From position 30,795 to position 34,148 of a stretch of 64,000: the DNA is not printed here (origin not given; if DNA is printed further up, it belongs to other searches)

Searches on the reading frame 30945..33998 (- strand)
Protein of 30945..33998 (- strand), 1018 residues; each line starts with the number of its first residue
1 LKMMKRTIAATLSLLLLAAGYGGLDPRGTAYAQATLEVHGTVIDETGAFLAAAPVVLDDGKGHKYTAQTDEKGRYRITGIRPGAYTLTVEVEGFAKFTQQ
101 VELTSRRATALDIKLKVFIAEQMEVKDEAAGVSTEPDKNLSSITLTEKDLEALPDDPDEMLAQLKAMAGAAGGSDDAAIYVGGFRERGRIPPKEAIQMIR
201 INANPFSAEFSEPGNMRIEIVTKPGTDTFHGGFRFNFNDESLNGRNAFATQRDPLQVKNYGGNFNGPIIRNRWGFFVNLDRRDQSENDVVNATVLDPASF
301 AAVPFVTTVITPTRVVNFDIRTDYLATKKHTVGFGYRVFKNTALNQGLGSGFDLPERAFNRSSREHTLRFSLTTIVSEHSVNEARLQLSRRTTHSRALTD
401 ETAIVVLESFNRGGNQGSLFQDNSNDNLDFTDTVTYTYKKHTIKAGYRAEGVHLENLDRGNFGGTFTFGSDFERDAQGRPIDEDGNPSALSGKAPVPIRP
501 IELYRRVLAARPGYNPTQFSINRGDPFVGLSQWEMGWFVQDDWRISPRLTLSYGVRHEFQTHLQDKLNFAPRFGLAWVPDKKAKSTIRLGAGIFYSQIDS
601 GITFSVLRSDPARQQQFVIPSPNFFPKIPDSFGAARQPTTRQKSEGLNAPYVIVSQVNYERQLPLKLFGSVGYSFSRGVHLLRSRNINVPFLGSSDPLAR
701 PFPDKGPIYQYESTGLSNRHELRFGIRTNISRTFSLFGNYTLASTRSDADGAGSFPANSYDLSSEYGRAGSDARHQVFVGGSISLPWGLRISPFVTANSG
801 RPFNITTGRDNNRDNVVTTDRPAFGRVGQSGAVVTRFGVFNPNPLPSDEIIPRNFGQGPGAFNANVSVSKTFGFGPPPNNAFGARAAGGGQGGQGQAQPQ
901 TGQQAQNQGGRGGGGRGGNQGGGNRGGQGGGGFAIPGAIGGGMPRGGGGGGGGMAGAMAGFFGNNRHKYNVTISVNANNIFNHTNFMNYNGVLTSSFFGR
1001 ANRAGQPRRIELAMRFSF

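Call 71: search_protein_families(library=pfam, proteins=[window:30945-33998:-], max_evalue=0.00001)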
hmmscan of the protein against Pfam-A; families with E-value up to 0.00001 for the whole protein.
window:30945-33998:- (1018 aa): 4 families
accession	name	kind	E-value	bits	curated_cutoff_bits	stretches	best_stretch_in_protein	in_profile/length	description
PF25183.1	OMP_b-brl_4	-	1e-73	249.6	30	3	565-874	434-789/838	Outer membrane beta barrel domain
PF13620.12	CarboxypepD_reg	-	6.2e-19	68.6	32.3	1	38-116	2-82/82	Carboxypeptidase regulatory-like domain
PF13715.12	CarbopepD_reg_2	-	1.5e-09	38.2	32.2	1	38-116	1-77/88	CarboxypepD_reg-like domain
PF14686.12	fn3_3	-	1.5e-07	31.5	24.4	1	58-110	18-74/75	Polysaccharide lyase family 4, domain II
